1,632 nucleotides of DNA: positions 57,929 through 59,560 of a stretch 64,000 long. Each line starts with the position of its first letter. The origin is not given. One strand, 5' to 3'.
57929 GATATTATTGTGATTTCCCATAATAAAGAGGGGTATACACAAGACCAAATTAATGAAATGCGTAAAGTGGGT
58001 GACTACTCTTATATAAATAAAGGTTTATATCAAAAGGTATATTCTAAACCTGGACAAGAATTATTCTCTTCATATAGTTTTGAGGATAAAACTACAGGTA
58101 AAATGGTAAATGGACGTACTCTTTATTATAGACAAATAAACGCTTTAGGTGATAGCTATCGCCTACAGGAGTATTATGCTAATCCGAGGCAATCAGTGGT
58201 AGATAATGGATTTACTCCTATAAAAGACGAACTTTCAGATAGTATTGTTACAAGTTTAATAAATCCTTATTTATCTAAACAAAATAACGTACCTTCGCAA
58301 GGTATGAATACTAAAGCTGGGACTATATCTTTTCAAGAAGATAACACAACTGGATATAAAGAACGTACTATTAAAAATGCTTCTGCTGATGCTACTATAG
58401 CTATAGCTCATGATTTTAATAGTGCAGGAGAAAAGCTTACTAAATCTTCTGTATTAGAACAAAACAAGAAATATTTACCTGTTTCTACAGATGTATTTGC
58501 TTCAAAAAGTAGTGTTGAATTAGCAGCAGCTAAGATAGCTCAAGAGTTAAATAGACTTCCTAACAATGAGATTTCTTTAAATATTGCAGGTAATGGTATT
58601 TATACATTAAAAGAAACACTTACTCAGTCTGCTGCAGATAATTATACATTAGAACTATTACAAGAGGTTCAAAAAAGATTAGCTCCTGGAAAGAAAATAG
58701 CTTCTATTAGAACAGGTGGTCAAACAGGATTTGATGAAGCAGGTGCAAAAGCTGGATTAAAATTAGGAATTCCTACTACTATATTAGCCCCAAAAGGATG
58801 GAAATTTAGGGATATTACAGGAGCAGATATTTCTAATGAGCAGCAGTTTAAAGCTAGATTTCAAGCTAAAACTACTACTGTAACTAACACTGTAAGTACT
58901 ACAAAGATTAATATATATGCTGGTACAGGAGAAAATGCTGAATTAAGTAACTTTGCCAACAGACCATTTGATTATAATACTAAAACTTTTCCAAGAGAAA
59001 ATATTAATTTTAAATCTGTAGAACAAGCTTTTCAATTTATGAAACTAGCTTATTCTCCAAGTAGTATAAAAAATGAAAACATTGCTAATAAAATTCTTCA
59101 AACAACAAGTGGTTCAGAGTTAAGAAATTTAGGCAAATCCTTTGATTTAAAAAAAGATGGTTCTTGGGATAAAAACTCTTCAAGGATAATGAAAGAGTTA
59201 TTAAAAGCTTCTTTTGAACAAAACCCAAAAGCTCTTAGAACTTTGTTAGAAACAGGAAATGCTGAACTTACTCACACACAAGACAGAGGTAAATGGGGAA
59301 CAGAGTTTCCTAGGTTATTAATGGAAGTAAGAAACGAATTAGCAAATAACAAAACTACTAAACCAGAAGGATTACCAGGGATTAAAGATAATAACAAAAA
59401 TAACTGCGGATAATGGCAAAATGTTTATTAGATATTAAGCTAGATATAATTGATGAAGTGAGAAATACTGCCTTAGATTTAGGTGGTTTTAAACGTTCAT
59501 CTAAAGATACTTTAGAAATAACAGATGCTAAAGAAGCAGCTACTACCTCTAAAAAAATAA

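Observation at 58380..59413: C-terminus of the giant virion protein is a SLOG-like + NADAR (YbiA/DUF1768-like) module, a candidate ejected anti-ADP-ribosylation or NAD-conflict effector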

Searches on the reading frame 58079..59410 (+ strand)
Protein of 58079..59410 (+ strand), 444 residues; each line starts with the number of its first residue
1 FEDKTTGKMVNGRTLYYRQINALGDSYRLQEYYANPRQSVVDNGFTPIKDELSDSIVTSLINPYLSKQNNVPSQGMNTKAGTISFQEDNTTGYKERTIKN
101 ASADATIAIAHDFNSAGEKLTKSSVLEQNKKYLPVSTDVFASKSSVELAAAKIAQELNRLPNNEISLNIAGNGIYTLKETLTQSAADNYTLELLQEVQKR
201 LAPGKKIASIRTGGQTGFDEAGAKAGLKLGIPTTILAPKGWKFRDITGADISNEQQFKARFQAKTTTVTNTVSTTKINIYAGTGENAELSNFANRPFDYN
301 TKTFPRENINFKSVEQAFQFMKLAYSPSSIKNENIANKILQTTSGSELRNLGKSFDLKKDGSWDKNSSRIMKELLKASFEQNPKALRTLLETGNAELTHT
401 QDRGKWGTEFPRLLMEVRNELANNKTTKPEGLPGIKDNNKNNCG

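Call 5: search_protein_families(library=pfam, proteins=[window:58079-59410:+], max_evalue=1)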
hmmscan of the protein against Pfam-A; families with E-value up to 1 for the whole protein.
window:58079-59410:+ (444 aa): 2 families
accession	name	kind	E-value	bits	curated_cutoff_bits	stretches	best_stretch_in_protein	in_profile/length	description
PF08719.17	NADAR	-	1.9e-16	61.2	35.1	1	285-410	9-133/163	NADAR domain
PF12694.12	cpYpsA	-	1.4e-08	35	26.2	2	84-171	44-124/145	Circularly permutated YpsA SLOG family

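Call 6: search_protein_families(library=ncbifam, proteins=[window:58079-59410:+], max_evalue=1)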
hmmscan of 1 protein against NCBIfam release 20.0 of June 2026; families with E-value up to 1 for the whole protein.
window:58079-59410:+ (444 aa): 2 families
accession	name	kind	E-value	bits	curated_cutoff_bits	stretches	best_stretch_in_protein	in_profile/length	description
TIGR02464.1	ribofla_fusion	equivalog_domain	1.6e-12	47.9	73.7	1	280-400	4-113/153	riboflavin biosynthesis intermediates N-glycosidase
NF053876.1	DS32_2_antiphage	equivalog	3.1e-06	26.4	240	1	307-427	33-161/181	NADAR family anti-phage protein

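Call 7: search_dna_similar(query=window:58079-59410:+, collection=phages, mode=protein, max_rows=30)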
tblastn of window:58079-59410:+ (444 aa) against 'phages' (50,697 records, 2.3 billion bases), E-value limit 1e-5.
Records with a match: 116; places in all: 116; records where one place covers at least 80% of the query: 0.
Best place of each record, by identity: <60% 116.
By first word of the organism name: Vibrio 72; Streptomyces 23; uncultured 7; Bacteroides 5; Pseudomonas 4; Aeromonas 2; Burkholderia 1; Bacillus 1; Bacteriophage 1.
By host as written in the record: - 53; Vibrio cholerae 17; Streptomyces griseus ATCC 10137 13; Bacteroides intestinalis DSM 108646 5; Vibrio cholerae O1 5; Enterovibrio norvegicus 3; Streptomyces sanglieri UNT16F27A 3; Pseudomonas putida PpG1 2; and 12 more.
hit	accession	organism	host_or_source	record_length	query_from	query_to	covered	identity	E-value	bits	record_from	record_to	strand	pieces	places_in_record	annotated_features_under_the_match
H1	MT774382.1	uncultured phage cr10_1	human feces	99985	83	261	40%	47.1%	6e-36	147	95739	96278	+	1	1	hypothetical protein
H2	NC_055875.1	uncultured phage cr10_1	human feces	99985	83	261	40%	47.1%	6e-36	147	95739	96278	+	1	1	hypothetical protein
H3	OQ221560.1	Bacteroides phage PhiCrAssBcn25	Bacteroides intestinalis DSM 108646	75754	85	261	40%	40.6%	3e-24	111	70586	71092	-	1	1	putative RNA polymerase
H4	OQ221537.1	Bacteroides phage PhiCrAssBcn2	Bacteroides intestinalis DSM 108646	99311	85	261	40%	40.6%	3e-24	111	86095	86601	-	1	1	putative RNA polymerase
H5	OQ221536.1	Bacteroides phage PhiCrAssBcn1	Bacteroides intestinalis DSM 108646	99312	85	261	40%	40.6%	3e-24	111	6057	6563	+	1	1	putative RNA polymerase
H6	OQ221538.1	Bacteroides phage PhiCrAssBcn3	Bacteroides intestinalis DSM 108646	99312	85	261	40%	40.6%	3e-24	111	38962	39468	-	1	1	putative RNA polymerase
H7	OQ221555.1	Bacteroides phage PhiCrAssBcn20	Bacteroides intestinalis DSM 108646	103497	85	261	40%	40.6%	3e-24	111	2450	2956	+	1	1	putative RNA polymerase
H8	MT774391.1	uncultured phage cr126_1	human feces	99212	280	426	33%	47.1%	7e-28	123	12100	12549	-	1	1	DUF1768 domain-containing protein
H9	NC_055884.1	uncultured phage cr126_1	human feces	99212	280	426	33%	47.1%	7e-28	123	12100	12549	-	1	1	DUF1768 domain-containing protein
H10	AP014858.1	Vibrio phage RYC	Vibrio coralliilyticus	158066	83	260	40%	38.8%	2e-19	97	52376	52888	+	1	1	hypothetical protein | GTP cyclohydrolase II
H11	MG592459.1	Vibrio phage 1.084.O._10N.261.49.F5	Enterovibrio norvegicus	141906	60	252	43%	33.8%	3e-17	91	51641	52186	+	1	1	hypothetical protein (x2)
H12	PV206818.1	Vibrio phage vB_CoeS_P1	Vibrio hepatarius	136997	85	257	39%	37.7%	2e-20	100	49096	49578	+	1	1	hypothetical protein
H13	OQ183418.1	Pseudomonas phage vB_PpS_SYP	Pseudomonas plecoglossicida XSDHY-P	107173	83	250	38%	37.9%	5e-15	84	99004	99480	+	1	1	putative molybdenum carrier | DNA ligase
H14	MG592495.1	Vibrio phage 1.121.O._10N.286.46.C4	Enterovibrio norvegicus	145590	83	250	38%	37.4%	7e-20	99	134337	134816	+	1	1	putative molybdenum cofactor carrier | hypothetical protein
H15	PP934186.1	Vibrio phage P018-4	Vibrio parahaemolyticus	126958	85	257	39%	36.0%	3e-18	94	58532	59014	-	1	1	hypothetical protein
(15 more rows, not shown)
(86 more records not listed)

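Call 9: get_annotated_region(hit=H1, flank=8000)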
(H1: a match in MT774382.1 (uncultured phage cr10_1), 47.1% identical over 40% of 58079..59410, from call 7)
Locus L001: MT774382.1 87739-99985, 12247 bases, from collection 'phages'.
description: Uncultured phage cr10_1, complete genome.
organism: uncultured phage cr10_1 (NCBI taxid 2772066)
taxonomy: Viruses; Duplodnaviria; Heunggongvirae; Uroviricota; Caudoviricetes; Crassvirales; Suoliviridae; Boorivirinae; Canhaevirus; Canhaevirus hiberniae
host: -; source: human feces; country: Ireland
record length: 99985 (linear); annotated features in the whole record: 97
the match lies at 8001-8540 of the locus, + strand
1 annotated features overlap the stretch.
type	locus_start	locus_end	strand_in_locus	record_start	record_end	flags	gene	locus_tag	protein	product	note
CDS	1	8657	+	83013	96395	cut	-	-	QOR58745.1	hypothetical protein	gp_19819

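Call 10: get_annotated_region(hit=H5, flank=8000)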
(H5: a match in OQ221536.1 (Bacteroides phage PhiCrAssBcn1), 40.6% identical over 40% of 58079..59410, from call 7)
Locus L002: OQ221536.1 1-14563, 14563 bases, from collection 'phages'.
description: Bacteroides phage PhiCrAssBcn1, complete genome.
organism: Bacteroides phage PhiCrAssBcn1 (NCBI taxid 3023091)
taxonomy: Viruses; Duplodnaviria; Heunggongvirae; Uroviricota; Caudoviricetes; Crassvirales; Steigviridae; Asinivirinae; Kehishuvirus
host: Bacteroides intestinalis DSM 108646; source: wastewater; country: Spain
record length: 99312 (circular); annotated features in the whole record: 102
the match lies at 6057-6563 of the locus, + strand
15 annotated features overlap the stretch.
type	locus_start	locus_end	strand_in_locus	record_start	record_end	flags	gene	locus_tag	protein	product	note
CDS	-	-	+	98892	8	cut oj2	-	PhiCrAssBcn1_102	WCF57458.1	DUF1599 domain-containing protein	-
CDS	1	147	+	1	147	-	-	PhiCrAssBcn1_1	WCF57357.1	polynucleotide kinase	-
CDS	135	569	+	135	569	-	-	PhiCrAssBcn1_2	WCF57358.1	polynucleotide kinase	-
CDS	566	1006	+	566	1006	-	-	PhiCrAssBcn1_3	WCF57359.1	polynucleotide kinase/phosphatase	-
CDS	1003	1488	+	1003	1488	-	-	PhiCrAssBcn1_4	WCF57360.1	orotate/hypoxanthine phosphoribosyltransferase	-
CDS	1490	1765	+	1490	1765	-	-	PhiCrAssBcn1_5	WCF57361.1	zinc-ribbon protein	-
CDS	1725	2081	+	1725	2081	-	-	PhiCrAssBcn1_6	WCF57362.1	hypothetical protein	-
CDS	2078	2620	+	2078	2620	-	-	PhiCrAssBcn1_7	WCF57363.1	His-Xaa-Ser system radical SAM maturase HxsC-like protein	-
CDS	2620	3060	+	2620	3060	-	-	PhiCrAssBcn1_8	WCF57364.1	HicA toxin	-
CDS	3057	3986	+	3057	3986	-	-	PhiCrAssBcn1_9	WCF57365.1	thymidylate synthase, flavin-dependent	-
CDS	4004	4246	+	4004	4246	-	-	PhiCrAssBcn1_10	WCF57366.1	nuclear pore complex-type fold containing protein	-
CDS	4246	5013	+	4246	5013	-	-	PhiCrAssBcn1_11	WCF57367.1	Von Willebrand factor type A-like domain containing protein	-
CDS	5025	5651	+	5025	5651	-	-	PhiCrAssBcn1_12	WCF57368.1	hypothetical protein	-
CDS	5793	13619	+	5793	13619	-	-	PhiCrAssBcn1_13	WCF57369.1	putative RNA polymerase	-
CDS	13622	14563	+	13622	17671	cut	-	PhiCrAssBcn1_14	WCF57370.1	putative RNA-polymerase subunit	-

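Call 11: get_annotated_region(hit=H8, flank=6000)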
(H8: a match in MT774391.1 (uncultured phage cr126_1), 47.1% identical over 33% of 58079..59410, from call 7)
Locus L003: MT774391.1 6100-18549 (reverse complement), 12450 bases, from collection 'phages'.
description: Uncultured phage cr126_1, complete genome.
organism: uncultured phage cr126_1 (NCBI taxid 2772075)
taxonomy: Viruses; Duplodnaviria; Heunggongvirae; Uroviricota; Caudoviricetes; Crassvirales; Steigviridae; Asinivirinae; Kolpuevirus; Kolpuevirus hominis
host: -; source: human feces; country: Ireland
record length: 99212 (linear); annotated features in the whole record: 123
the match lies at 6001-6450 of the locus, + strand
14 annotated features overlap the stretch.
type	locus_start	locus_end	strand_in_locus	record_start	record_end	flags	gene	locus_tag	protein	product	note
CDS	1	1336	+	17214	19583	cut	-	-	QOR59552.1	DNA polymerase I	gp_24962; DNA polymerase I [phiCrAss001]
CDS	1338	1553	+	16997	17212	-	-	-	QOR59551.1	hypothetical protein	gp_24961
CDS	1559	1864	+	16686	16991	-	-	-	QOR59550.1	hypothetical protein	gp_24960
CDS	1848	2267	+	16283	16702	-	-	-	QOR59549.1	hypothetical protein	gp_24959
CDS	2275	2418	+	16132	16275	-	-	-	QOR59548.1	hypothetical protein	gp_24958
CDS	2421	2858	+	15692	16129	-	-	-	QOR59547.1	polynucleotide kinase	gp_24957; Polynucleotide kinase [phiCrAss001]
CDS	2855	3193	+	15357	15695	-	-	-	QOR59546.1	Zn-ribbon protein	gp_24956; Zn-ribbon protein [phiCrAss001]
CDS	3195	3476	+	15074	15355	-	-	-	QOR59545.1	hypothetical protein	gp_24955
CDS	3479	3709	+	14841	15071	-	-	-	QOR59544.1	mRNAse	gp_24954; HicA toxin (mRNAse) [phiCrAss001]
CDS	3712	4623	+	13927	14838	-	-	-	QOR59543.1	flavin-dependent thymidylate synthase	gp_24953; Thymidylate synthase, flavin-dependent [phiCrAss001]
CDS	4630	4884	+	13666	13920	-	-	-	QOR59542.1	hypothetical protein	gp_24952; Contains nuclear pore complex-type fold [phiCrAss001]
CDS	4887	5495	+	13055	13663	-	-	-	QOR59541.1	hypothetical protein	gp_24951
CDS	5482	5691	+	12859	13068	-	-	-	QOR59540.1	hypothetical protein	gp_24950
CDS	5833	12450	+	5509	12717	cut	-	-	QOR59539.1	DUF1768 domain-containing protein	gp_24949; VOG0154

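Call 16: search_protein_families(library=phrogs, proteins=[window:58079-59410:+], max_evalue=0.001)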
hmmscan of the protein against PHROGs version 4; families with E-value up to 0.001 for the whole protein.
window:58079-59410:+ (444 aa): 3 families
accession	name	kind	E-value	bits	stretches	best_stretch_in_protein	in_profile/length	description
phrog_10774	-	unknown function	1.5e-24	87.5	1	83-256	4-165/179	-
phrog_1017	-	unknown function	1.2e-21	78.4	1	276-408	7-128/170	-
phrog_652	-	unknown function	5.8e-08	33.3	1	268-424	120-276/296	-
